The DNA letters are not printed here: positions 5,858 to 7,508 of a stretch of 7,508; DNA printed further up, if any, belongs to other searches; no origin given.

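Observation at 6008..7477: Unusual chimeric architecture: TRAF N-terminal module (RING + TRAF zinc finger + coiled coil) fused to a KCTD9/FIP2-like BTB-pentapeptide module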

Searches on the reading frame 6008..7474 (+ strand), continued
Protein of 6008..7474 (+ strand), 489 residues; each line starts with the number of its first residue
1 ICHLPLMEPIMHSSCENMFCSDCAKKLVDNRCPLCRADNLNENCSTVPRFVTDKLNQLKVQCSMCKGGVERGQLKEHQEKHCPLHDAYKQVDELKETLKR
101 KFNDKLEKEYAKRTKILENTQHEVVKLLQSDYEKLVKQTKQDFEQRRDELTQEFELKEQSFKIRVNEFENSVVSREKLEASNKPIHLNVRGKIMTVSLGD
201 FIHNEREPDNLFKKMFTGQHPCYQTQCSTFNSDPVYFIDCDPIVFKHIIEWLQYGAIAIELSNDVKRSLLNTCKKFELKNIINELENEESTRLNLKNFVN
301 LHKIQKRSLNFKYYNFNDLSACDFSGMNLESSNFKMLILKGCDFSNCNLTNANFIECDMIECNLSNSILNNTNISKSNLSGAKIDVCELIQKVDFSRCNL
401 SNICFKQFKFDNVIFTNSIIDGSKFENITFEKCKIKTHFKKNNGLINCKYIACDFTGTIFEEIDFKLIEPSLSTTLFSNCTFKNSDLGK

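Call 32: predict_structure(alignment_id=A1)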
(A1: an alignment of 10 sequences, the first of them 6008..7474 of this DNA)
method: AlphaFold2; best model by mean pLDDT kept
length: 489 residues; sequences in the alignment: 10
mean_pLDDT: 75.8   pTM: 0.43
mean pLDDT of the five models: 75.8, 75.7, 75.1, 74.3, 74.0
residues with pLDDT >= 90: 4; 70-90: 341; 50-70: 128; < 50: 16
segments of 3 or more residues with pLDDT < 50: 1-6, 289-293, 312-315
pLDDT, mean of each block of 10 residues (from residue 1): 54 75 67 74 70 64 68 68 69 79 82 85 86 88 88 85 70 61 78 80 78 76 69 78 87 70 83 88 69 53 56 49 75 80 84 85 86 86 73 85 82 87 83 88 76 87 66 73 76
secondary structure, 60 per line:
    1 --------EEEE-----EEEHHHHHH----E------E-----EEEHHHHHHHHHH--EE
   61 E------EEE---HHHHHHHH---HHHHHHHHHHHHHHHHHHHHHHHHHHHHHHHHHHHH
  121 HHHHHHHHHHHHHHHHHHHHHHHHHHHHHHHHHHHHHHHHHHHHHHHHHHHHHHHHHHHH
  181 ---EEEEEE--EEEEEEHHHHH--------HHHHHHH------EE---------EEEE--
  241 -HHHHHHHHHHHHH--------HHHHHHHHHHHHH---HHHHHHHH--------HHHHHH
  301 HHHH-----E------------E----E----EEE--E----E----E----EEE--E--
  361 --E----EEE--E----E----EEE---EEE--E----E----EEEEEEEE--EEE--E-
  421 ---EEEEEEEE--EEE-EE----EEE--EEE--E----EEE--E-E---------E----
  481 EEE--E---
elements in order: E9-12 E18-20 H21-26 E44-46 H47-56 E59-61 E68-70 H74-81 H85-180 E184-189 E192-197 H198-202 H211-217 E235-238 H242-254 H263-275 H279-286 H295-304 E333-335 E353-355 E368-370 E383-385 E389-391 E404-411 E414-416 E424-431 E434-436 E444-446 E449-451 E459-461 E481-483

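Call 34: search_protein_representatives(alignment_id=A2)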
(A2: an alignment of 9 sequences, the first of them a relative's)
Query: 9 sequences, 681 profile positions. Proteins with E-value up to 0.001 (for the whole library): 84930; up to 1e-10: 21580; up to 1e-30: 985. The best 150 are listed.
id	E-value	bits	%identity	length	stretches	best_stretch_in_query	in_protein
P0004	8.2e-290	979.6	-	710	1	1-681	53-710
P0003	1.7e-285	965.3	-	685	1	1-681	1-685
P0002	1.9e-225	766.9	-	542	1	163-679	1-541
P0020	8.4e-211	718.5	-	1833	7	525-678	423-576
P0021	8.8e-211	718.4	-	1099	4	2-374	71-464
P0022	1.5e-199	681.3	-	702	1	63-679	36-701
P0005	3.2e-181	620.7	-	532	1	1-462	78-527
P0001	2.1e-172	591.6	-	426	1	52-445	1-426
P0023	4.3e-137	474.9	-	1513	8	520-679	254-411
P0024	2.6e-123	429.3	-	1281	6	489-681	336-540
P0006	2.0e-113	396.6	-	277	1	1-218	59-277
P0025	7.2e-113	394.8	-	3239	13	258-439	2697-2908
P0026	6.4e-109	381.8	-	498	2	286-678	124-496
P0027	4.5e-107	375.7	-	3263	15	250-463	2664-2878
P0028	1.5e-106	373.9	-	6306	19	279-496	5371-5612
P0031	6.6e-101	355.3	-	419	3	503-678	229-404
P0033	5.7e-99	348.9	-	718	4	523-680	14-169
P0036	9.4e-88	311.8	-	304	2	490-678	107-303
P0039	1.2e-84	301.6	-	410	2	502-677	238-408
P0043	7.1e-77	275.9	-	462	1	216-678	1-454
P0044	2.1e-76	274.3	-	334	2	474-678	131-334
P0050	2.3e-71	257.6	-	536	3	1-266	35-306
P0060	7.4e-67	242.8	-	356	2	523-678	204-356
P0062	1.8e-66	241.5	-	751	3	80-445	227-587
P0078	1.2e-60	222.2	-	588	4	148-382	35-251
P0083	4.8e-60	220.2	-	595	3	519-679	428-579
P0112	1.7e-53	198.6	-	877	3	289-677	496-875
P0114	2.3e-53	198.1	-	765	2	2-389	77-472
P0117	1.3e-52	195.7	-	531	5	525-677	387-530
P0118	1.6e-52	195.4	-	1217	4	370-679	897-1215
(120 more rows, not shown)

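Call 36: fold_search(model_id=the predicted structure, library=pdb)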
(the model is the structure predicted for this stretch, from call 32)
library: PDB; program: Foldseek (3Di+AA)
matches with E <= 10: 745; with E <= 0.001: 136
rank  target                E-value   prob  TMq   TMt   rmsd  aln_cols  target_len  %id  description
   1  5dns_A                7.7e-07  1.00  0.19  0.36   9.5       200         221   15  t1428 loop variant in P3221 (released 2016-09-28)
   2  4yei_A                9.8e-07  1.00  0.25  0.52   8.6       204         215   17  Beta1mut synthetic solenoid protein (released 2016-03-09)
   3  5dn0                  9.8e-07  1.00  0.21  0.39   8.6       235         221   14  t1555 loop variant (released 2016-08-31)
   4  5dqa_C                1.3e-06  1.00  0.17  0.31  10.7       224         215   14  t3284 loop variant of beta1 (released 2016-08-31)
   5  2xt2_A                1.4e-06  1.00  0.17  0.37  10.1       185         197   19  Structure of the pentapeptide repeat protein AlbG, a resistance factor for the topoisomerase poison albicidin. (released 2010-10-13)
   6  2xtx_B                2.2e-06  1.00  0.17  0.33  10.4       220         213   14  Structure of QnrB1 (M102R-Trypsin Treated), a plasmid-mediated fluoroquinolone resistance protein (released 2010-10-20)
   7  5dqa_A                2.7e-06  1.00  0.19  0.36   9.6       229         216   14  t3284 loop variant of beta1 (released 2016-08-31)
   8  4yc5                  3.0e-06  1.00  0.18  0.34  10.8       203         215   15  Beta1 synthetic solenoid protein (released 2016-03-09)
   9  2xty_B                7.5e-06  1.00  0.18  0.37   9.1       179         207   17  Structure of QnrB1 (R167E-Trypsin Treated), a plasmid-mediated fluoroquinolone resistance protein (released 2010-10-27)
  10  2xty_A                8.7e-06  1.00  0.17  0.33   9.7       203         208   14  Structure of QnrB1 (R167E-Trypsin Treated), a plasmid-mediated fluoroquinolone resistance protein (released 2010-10-27)
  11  2bm6                  9.6e-06  1.00  0.14  0.29  11.1       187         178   13  The Structure of MfpA (Rv3361c, C2221 Crystal form). The Pentapeptide Repeat Protein from Mycobacterium tuberculosis Fol (released 2005-06-07)
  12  2xtw_C                1.0e-05  1.00  0.22  0.47   7.8       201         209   16  Structure of QnrB1 (Full length), a plasmid-mediated fluoroquinolone resistance protein (released 2010-10-20)
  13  2xt2_B                1.0e-05  1.00  0.14  0.29  10.6       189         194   15  Structure of the pentapeptide repeat protein AlbG, a resistance factor for the topoisomerase poison albicidin. (released 2010-10-13)
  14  2xtw_D                1.2e-05  1.00  0.13  0.23  10.9       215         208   13  Structure of QnrB1 (Full length), a plasmid-mediated fluoroquinolone resistance protein (released 2010-10-20)
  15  2bm5_A                1.3e-05  1.00  0.19  0.44   9.3       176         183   16  The Structure of MfpA (Rv3361c, P21 Crystal form). The Pentapeptide Repeat Protein from Mycobacterium tuberculosis Fol (released 2005-06-07)
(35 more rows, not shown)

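Call 37: list_cluster_members(proteins=[P0021, P0022, P0050, P0114, P0112, P0078, P0043, P0026, P0118, P0020])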
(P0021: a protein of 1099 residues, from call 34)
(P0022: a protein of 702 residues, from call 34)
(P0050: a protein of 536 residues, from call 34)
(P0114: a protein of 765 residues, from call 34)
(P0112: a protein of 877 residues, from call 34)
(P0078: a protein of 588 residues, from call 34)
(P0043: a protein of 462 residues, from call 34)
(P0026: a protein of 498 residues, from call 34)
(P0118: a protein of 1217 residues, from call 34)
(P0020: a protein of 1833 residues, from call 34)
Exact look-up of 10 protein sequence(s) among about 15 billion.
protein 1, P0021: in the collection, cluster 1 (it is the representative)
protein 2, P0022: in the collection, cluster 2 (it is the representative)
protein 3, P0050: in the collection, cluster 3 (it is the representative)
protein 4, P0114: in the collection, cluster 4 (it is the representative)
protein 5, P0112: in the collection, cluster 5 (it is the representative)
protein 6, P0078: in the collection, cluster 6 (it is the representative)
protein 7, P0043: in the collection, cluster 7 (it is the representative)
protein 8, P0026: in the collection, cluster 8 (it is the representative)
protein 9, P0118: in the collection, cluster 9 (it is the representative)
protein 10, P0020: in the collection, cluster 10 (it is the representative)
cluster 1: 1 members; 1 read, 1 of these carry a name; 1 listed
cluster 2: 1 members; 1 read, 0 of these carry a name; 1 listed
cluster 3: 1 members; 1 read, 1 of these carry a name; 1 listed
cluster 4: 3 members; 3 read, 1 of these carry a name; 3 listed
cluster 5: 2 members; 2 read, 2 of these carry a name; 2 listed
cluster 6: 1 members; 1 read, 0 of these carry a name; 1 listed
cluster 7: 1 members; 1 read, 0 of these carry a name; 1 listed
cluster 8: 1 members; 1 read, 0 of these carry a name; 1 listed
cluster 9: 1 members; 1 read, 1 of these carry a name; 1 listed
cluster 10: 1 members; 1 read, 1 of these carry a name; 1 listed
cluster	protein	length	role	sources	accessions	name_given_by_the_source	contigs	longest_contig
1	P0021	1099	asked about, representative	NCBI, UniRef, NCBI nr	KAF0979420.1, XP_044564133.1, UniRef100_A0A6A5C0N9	hypothetical protein FDP41_001763 [Naegleria fowleri] | TLDc domain-containing protein n=1 Tax=Naegleria fowleri TaxID=5763 RepID=A0A6A5C0N9_NAEFO | uncharacterized protein FDP41_001763 [Naegleria fowleri]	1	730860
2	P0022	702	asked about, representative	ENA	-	-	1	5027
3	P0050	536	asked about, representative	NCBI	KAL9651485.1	hypothetical protein ABK040_001432 [Willaertia magna]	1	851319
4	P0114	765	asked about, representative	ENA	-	-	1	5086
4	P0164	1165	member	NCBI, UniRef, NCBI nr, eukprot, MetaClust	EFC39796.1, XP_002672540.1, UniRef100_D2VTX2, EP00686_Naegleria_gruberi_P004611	predicted protein [Naegleria gruberi] | Predicted protein n=1 Tax=Naegleria gruberi TaxID=5762 RepID=D2VTX2_NAEGR | uncharacterized protein NAEGRDRAFT_59210 [Naegleria gruberi]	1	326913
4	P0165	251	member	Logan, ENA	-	-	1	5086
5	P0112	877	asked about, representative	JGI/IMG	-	uncharacterized protein YjbI with pentapeptide repeats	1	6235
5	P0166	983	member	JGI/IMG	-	uncharacterized protein YjbI with pentapeptide repeats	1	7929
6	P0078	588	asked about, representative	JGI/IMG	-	-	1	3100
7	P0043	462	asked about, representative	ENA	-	-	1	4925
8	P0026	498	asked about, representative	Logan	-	-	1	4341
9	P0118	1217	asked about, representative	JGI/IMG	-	uncharacterized protein YjbI with pentapeptide repeats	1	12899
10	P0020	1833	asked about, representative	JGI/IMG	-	hypothetical protein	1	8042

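Call 38: search_protein_families(library=pfam, proteins=[P0021, P0050, P0164, P0112, P0166, P0118, P0022, P0078], max_evalue=0.01)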
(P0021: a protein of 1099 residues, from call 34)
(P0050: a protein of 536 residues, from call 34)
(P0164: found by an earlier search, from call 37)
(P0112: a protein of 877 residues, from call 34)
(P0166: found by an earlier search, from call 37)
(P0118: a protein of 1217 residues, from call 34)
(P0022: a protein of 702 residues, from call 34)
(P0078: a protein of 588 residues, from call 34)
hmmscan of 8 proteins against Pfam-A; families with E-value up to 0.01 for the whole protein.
P0021 (1099 aa): 8 families
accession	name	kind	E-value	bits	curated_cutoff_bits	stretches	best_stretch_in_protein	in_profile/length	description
PF00805.28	Pentapeptide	-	4.5e-65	215.1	20.2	11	858-897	1-40/40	Pentapeptide repeats (8 copies)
PF13599.13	Pentapeptide_4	-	1.2e-61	205.2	38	8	409-460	20-71/78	Pentapeptide repeat region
PF13576.12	Pentapeptide_3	-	3.8e-34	117.1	27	4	408-450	2-47/48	Pentapeptide repeats (9 copies)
PF07534.22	TLD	-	6.9e-26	91.6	24.5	1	921-1099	4-169/170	TLDc domain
PF23894.2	LD_SV2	-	5.7e-12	46.3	29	2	382-457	17-92/92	SV2A/B/C luminal domain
PF14634.12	zf-RING_5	-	0.001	19.5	27.9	1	58-93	2-42/43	zinc-RING finger domain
PF25296.1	Decapeptide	-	0.0018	18.6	45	0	397-453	2-58/74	Decapeptide repeat region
PF05605.18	zf-Di19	-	0.0054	17.4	27.5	0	88-128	4-43/54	Drought induced 19 protein (Di19), zinc-binding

P0050 (536 aa): 5 families
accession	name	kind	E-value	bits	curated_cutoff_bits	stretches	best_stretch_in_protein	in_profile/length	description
PF02214.28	BTB_2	-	8.9e-17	61.7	21.4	2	310-418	1-89/94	BTB/POZ domain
PF07534.22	TLD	-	4.4e-05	23.9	24.5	1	461-534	99-168/170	TLDc domain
PF14634.12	zf-RING_5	-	0.0011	19.4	27.9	1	22-58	1-42/43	zinc-RING finger domain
PF15227.12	zf-C3HC4_4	-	0.0018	18.8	30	1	23-49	1-26/42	zinc finger of C3HC4-type, RING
PF13923.12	zf-C3HC4_2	-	0.0021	18.2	27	1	22-57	1-40/40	Zinc finger, C3HC4 type (RING finger)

P0164 (1165 aa): 7 families
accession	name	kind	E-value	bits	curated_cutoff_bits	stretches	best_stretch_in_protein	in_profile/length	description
PF00805.28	Pentapeptide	-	7e-36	121.8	20.2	4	584-622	2-40/40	Pentapeptide repeats (8 copies)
PF13599.13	Pentapeptide_4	-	5e-24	84.6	38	4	540-604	13-77/78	Pentapeptide repeat region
PF13576.12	Pentapeptide_3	-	1.1e-11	45.2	27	2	551-592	2-46/48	Pentapeptide repeats (9 copies)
PF23894.2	LD_SV2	-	1.4e-05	25.8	29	0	666-727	30-91/92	SV2A/B/C luminal domain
PF02214.28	BTB_2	-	1.4e-05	25.7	21.4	1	387-452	1-69/94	BTB/POZ domain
PF25296.1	Decapeptide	-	0.00014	22.1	45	0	546-600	3-57/74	Decapeptide repeat region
PF00615.24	RGS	-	0.0012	19.7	23.9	1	786-882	11-96/117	Regulator of G protein signaling domain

P0112 (877 aa): 8 families
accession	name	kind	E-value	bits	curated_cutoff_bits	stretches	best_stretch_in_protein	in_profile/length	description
PF00805.28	Pentapeptide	-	5.8e-43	144.5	20.2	4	579-614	1-36/40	Pentapeptide repeats (8 copies)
PF13599.13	Pentapeptide_4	-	6.3e-42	142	38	6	540-621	1-78/78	Pentapeptide repeat region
PF07534.22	TLD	-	8.2e-22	78.4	24.5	1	725-875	25-168/170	TLDc domain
PF13576.12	Pentapeptide_3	-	2.4e-17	63.3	27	3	233-268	1-38/48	Pentapeptide repeats (9 copies)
PF02214.28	BTB_2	-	7.8e-13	49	21.4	1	111-197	1-91/94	BTB/POZ domain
PF25296.1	Decapeptide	-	1.6e-10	41.1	45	1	574-628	15-69/74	Decapeptide repeat region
PF13306.12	LRR_5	-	0.0048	17.2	27.7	0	498-591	3-108/127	BspA type Leucine rich repeat region (6 copies)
PF23894.2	LD_SV2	-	0.0081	16.9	29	0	497-550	36-90/92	SV2A/B/C luminal domain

P0166 (983 aa): 8 families
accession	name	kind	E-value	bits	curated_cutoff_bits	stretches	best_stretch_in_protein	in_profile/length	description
PF00805.28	Pentapeptide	-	2.7e-42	142.3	20.2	4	685-720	1-36/40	Pentapeptide repeats (8 copies)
PF13599.13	Pentapeptide_4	-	2.3e-41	140.2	38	7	646-727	1-78/78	Pentapeptide repeat region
PF07534.22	TLD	-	9.6e-22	78.1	24.5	1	831-981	25-168/170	TLDc domain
PF13576.12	Pentapeptide_3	-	1.5e-15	57.6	27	3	344-379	1-38/48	Pentapeptide repeats (9 copies)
PF02214.28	BTB_2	-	9.1e-13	48.8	21.4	1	222-308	1-91/94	BTB/POZ domain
PF25296.1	Decapeptide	-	2.3e-10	40.7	45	1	680-734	15-69/74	Decapeptide repeat region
PF23894.2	LD_SV2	-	0.0023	18.7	29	0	603-656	36-90/92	SV2A/B/C luminal domain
PF13306.12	LRR_5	-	0.0039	17.5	27.7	0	604-697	3-108/127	BspA type Leucine rich repeat region (6 copies)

P0118 (1217 aa): 6 families
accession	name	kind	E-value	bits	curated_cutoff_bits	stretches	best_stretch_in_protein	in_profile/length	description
PF13599.13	Pentapeptide_4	-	6e-54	180.5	38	7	869-942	2-75/78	Pentapeptide repeat region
PF00805.28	Pentapeptide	-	1.3e-50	168.9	20.2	7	978-1017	1-40/40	Pentapeptide repeats (8 copies)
PF13576.12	Pentapeptide_3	-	3.8e-22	78.7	27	1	981-1017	2-40/48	Pentapeptide repeats (9 copies)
PF07534.22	TLD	-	1.3e-16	61.5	24.5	1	1061-1214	28-169/170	TLDc domain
PF23894.2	LD_SV2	-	1.3e-12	48.3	29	2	929-1005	16-92/92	SV2A/B/C luminal domain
PF25296.1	Decapeptide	-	0.00062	20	45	0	716-768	8-60/74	Decapeptide repeat region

P0022 (702 aa): 5 families
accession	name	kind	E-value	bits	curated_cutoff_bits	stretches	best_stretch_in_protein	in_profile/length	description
PF07534.22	TLD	-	6.1e-24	85.3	24.5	1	551-700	24-169/170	TLDc domain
PF13599.13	Pentapeptide_4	-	1e-16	61.2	38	3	476-529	6-61/78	Pentapeptide repeat region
PF00805.28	Pentapeptide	-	2.2e-14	53.1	20.2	1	475-510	5-40/40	Pentapeptide repeats (8 copies)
PF13576.12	Pentapeptide_3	-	1.8e-08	34.9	27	0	474-510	8-46/48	Pentapeptide repeats (9 copies)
PF02214.28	BTB_2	-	0.0017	19.1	21.4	1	135-213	1-73/94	BTB/POZ domain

P0078 (588 aa): 7 families
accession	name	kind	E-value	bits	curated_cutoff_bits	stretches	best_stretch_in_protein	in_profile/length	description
PF00805.28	Pentapeptide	-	1.2e-66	220.1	20.2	8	309-348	1-40/40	Pentapeptide repeats (8 copies)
PF13599.13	Pentapeptide_4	-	6.5e-45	151.5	38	7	417-496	1-75/78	Pentapeptide repeat region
PF13576.12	Pentapeptide_3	-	4.4e-30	104.1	27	5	414-457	1-47/48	Pentapeptide repeats (9 copies)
PF02214.28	BTB_2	-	4.8e-11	43.3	21.4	1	41-136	1-91/94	BTB/POZ domain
PF25296.1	Decapeptide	-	1.3e-09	38.2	45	0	182-232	12-62/74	Decapeptide repeat region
PF23894.2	LD_SV2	-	4e-09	37.1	29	0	145-217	16-87/92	SV2A/B/C luminal domain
PF05264.16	CfAFP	-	0.0087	16.5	25.9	0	285-358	28-101/137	Choristoneura fumiferana antifreeze protein (CfAFP)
